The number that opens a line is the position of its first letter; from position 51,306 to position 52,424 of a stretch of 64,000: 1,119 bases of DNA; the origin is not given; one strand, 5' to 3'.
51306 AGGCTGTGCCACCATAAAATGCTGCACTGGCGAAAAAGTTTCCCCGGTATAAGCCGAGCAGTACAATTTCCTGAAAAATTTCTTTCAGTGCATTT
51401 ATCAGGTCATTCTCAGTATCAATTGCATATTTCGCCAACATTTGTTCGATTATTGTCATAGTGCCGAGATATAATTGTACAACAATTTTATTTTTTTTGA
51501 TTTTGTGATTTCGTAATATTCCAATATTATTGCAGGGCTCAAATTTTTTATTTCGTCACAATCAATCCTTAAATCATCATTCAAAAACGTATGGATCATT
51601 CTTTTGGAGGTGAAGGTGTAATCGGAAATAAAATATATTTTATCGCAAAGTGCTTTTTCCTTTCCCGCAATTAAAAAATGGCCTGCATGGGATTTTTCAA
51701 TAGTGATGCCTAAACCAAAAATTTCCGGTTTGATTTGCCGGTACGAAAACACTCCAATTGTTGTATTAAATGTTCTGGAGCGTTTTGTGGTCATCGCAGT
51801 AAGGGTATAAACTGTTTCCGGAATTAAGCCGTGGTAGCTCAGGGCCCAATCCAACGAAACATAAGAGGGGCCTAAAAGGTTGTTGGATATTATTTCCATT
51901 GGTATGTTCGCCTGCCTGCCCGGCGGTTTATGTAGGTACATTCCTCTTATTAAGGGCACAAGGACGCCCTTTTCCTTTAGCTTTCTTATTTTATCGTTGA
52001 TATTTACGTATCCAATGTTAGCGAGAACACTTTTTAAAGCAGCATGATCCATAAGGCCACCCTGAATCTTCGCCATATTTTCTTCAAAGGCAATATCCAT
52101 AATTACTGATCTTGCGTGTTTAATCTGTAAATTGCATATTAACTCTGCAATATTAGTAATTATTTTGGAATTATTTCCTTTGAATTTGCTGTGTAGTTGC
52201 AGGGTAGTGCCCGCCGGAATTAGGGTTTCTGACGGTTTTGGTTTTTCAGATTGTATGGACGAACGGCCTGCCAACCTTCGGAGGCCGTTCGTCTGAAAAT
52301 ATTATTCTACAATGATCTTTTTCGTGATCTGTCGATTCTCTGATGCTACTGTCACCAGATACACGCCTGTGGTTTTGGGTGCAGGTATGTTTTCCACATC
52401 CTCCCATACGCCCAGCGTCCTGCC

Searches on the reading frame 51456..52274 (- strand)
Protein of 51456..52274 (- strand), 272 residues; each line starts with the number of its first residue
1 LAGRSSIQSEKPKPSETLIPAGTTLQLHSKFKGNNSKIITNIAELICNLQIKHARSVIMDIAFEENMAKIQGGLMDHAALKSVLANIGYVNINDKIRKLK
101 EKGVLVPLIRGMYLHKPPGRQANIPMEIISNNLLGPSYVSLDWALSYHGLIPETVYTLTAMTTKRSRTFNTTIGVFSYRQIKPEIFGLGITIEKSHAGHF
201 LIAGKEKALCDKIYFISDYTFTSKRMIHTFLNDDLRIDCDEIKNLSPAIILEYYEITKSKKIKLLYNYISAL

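Call 10: search_protein_families(library=pfam, proteins=[window:51456-52274:-], max_evalue=0.001)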
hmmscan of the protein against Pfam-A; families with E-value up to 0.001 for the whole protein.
window:51456-52274:- (272 aa): 0 families

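Call 56: search_protein_families(library=ncbifam, proteins=[window:51456-52274:-], max_evalue=0.001)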
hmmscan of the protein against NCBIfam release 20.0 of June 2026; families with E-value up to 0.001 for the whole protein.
window:51456-52274:- (272 aa): 1 family
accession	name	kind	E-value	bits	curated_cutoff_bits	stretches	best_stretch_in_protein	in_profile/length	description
NF047376.1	TAA_AbiEi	equivalog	9.1e-12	45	150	1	67-211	13-160/172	type IV toxin-antitoxin system AbiEi family antitoxin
